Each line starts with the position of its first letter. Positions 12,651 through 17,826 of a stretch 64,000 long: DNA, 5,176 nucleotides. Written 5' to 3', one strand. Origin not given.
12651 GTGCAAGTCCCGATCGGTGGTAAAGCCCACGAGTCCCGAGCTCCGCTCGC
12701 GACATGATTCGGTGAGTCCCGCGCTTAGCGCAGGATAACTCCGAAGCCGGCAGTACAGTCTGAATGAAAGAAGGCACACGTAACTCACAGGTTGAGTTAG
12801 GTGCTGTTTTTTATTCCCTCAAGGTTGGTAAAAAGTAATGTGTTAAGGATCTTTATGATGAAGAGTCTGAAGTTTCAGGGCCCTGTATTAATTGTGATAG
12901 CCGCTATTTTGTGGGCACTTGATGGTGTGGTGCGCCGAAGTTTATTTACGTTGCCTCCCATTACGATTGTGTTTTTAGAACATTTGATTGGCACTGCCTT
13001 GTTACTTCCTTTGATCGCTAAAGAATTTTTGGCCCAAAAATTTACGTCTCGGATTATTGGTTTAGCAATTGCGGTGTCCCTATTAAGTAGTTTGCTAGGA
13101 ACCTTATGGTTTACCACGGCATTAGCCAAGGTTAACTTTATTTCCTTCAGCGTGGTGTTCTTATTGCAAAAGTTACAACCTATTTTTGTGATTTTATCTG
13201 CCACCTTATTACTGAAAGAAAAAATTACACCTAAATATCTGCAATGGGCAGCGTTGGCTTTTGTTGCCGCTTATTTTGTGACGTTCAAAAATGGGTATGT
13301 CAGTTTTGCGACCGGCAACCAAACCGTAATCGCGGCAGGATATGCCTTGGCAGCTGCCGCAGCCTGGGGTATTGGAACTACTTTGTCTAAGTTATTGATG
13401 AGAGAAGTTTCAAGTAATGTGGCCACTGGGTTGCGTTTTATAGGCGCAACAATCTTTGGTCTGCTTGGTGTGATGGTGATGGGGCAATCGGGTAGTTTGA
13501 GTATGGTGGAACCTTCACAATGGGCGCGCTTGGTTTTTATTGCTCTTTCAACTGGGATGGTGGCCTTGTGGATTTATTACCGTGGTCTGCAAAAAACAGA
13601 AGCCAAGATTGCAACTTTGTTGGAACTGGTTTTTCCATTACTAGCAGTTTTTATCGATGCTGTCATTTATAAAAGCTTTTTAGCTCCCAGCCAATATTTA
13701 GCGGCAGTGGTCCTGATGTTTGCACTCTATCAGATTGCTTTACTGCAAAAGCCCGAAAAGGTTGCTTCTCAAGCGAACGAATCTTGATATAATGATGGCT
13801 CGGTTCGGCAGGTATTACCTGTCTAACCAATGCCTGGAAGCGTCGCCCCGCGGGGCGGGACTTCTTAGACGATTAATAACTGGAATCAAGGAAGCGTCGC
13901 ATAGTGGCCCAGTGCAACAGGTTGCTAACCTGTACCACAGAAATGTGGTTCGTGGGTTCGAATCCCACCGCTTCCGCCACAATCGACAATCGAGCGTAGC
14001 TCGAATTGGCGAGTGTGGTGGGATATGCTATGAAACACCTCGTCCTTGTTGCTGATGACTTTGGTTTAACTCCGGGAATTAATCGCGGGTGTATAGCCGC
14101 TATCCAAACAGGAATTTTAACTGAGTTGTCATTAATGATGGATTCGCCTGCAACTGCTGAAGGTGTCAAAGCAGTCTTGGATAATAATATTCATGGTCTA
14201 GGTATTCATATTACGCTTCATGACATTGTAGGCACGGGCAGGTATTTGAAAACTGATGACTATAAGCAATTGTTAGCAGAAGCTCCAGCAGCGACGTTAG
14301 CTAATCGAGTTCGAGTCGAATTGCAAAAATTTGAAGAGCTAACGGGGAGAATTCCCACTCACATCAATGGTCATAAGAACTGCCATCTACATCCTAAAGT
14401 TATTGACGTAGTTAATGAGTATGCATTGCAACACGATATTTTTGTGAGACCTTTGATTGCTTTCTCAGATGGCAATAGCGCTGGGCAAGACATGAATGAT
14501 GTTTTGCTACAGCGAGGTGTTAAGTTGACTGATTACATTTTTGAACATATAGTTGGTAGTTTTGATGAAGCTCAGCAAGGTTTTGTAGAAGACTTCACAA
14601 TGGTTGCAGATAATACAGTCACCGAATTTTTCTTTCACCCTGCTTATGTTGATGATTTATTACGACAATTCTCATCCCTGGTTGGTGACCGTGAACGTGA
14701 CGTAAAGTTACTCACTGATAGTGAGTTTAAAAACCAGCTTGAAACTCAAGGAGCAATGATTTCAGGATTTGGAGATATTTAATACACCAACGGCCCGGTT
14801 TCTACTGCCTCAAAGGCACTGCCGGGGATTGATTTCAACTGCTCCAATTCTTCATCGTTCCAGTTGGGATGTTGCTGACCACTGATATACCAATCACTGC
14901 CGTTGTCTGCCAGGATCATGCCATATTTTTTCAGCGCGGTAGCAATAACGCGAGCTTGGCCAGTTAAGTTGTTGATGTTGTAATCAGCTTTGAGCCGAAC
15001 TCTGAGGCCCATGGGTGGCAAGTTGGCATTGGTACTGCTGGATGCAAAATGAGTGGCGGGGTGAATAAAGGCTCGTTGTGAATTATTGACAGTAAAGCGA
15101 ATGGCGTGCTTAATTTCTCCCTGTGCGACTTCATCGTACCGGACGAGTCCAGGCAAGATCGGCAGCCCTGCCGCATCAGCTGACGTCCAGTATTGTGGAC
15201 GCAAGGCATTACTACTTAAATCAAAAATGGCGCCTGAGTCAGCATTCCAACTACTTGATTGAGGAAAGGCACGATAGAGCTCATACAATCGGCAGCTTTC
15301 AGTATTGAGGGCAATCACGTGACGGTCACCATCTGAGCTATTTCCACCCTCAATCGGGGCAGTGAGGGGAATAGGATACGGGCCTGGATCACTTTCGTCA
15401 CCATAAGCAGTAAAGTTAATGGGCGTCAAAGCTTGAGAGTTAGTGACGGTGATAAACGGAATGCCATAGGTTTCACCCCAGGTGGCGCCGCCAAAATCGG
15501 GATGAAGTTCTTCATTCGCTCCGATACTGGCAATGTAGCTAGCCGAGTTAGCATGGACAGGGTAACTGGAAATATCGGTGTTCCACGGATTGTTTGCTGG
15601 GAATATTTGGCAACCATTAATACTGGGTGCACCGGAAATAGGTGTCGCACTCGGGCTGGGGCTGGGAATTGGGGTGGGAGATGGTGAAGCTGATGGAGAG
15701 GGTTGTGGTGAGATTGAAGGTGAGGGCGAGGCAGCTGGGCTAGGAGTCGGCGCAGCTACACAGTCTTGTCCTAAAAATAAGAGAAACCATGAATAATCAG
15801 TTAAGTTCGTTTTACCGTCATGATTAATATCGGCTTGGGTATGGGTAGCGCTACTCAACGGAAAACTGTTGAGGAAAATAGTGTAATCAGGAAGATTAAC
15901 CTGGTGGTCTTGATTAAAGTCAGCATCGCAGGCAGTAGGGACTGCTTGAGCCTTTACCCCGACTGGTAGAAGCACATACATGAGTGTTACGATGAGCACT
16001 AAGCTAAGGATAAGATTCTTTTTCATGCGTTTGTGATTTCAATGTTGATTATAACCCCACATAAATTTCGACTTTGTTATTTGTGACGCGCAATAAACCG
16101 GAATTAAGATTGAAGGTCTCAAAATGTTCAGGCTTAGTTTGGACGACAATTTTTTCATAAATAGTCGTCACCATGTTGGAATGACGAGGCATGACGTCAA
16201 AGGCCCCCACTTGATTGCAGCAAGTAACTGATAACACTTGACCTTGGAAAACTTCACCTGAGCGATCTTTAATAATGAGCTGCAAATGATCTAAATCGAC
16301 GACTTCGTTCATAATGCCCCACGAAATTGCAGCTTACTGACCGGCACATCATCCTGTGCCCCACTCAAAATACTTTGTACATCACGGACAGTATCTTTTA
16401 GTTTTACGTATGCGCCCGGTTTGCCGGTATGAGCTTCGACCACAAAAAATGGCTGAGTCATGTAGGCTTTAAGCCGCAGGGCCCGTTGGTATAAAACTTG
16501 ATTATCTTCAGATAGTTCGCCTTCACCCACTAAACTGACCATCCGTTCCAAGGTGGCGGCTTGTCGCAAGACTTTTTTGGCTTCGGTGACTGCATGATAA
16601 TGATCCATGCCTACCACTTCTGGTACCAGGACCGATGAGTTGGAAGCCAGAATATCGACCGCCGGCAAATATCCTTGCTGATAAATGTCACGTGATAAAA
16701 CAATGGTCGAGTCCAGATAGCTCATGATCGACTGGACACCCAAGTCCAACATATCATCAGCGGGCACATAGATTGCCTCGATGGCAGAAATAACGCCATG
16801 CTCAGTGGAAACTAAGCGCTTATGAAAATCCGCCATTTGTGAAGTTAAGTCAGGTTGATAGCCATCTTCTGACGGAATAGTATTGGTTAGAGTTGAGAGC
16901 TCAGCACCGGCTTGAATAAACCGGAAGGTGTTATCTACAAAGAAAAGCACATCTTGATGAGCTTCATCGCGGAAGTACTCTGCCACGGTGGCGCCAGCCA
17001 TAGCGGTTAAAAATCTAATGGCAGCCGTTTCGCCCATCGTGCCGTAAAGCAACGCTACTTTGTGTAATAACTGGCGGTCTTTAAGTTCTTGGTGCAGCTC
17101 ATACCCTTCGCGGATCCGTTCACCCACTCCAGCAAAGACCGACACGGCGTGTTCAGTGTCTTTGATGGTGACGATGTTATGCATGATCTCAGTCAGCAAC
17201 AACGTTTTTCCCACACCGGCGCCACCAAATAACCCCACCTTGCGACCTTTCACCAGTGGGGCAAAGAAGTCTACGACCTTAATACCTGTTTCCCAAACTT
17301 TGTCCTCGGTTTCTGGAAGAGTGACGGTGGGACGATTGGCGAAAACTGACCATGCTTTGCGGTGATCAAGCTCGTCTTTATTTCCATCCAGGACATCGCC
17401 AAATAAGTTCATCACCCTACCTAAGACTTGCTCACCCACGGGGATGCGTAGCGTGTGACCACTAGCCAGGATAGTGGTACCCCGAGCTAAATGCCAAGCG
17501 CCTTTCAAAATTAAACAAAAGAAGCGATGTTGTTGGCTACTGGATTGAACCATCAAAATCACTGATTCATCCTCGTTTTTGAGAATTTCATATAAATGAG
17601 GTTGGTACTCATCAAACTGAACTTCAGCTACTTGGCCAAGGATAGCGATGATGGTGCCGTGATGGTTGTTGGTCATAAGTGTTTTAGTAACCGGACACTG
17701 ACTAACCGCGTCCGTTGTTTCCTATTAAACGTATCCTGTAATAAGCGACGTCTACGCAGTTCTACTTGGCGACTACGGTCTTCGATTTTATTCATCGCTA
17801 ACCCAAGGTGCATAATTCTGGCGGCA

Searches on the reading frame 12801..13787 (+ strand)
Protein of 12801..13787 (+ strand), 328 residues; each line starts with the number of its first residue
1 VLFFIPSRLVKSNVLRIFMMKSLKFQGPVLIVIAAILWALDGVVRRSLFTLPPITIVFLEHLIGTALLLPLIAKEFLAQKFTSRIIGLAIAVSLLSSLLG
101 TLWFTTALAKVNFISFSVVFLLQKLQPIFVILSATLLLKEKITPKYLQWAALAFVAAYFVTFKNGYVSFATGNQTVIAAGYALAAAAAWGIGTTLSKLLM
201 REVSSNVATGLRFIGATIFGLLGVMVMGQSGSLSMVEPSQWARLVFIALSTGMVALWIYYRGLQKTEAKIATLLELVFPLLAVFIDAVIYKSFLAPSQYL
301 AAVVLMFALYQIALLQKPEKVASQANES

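Call 56: search_protein_families(library=pfam, proteins=[window:12801-13787:+], max_evalue=0.0001)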
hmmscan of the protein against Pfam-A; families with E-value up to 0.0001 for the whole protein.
window:12801-13787:+ (328 aa): 1 family
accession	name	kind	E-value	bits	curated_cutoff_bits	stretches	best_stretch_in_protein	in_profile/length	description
PF00892.27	EamA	-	4.9e-30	105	28.2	2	179-312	4-133/135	EamA-like transporter family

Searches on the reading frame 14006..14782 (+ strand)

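Call 56: search_protein_families(library=pfam, proteins=[window:14006-14782:+], max_evalue=0.0001)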
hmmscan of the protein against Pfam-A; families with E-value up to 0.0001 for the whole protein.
window:14006-14782:+ (258 aa): 1 family
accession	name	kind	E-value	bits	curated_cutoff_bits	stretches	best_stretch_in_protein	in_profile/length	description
PF04794.17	YdjC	-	8.9e-38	131.1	29.7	1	12-246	2-265/266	YdjC-like protein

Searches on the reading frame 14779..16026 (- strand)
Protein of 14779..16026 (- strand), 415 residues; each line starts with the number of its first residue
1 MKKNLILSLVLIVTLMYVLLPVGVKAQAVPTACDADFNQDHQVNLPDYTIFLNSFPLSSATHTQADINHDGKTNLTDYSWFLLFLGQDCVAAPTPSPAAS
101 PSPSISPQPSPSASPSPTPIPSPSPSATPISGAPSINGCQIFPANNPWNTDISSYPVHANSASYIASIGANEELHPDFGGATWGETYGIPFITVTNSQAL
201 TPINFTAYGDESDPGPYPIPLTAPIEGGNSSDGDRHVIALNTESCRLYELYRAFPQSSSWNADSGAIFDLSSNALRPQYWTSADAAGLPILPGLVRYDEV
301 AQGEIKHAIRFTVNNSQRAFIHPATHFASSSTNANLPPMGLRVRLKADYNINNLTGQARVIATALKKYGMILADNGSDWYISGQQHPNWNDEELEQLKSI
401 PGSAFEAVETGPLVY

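Call 56: search_protein_families(library=pfam, proteins=[window:14779-16026:-], max_evalue=0.0001)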
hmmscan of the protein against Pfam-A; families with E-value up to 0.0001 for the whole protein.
window:14779-16026:- (415 aa): 1 family
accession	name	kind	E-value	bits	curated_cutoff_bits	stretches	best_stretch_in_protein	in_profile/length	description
PF00404.24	Dockerin_1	-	3.2e-05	24.5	22.9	1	36-79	3-50/57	Dockerin type I domain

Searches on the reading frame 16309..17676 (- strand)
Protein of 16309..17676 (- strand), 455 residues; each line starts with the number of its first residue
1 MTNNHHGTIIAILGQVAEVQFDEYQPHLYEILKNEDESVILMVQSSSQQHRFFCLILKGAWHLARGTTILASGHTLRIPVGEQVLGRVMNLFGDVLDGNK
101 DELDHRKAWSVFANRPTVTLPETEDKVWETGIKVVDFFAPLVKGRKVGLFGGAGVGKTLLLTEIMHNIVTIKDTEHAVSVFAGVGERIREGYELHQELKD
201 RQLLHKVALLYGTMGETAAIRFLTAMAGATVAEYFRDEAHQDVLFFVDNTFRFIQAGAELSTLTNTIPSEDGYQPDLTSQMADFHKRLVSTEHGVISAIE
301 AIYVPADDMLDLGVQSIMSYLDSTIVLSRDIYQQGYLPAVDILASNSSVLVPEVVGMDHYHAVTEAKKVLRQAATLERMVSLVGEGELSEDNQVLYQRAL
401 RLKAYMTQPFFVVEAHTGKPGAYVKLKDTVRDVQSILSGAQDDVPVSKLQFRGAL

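Call 56: search_protein_families(library=pfam, proteins=[window:16309-17676:-], max_evalue=0.0001)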
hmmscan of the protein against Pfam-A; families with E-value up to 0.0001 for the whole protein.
window:16309-17676:- (455 aa): 2 families
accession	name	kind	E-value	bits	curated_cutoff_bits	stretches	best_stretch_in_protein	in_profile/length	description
PF00006.31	ATP-synt_ab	-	4.7e-59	200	29.5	1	131-347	1-213/213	ATP synthase alpha/beta family, nucleotide-binding domain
PF22919.1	ATP-synt_VA_C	-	8.7e-09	35.8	24.7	1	352-432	5-87/101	C-terminal domain of V and A type ATP synthase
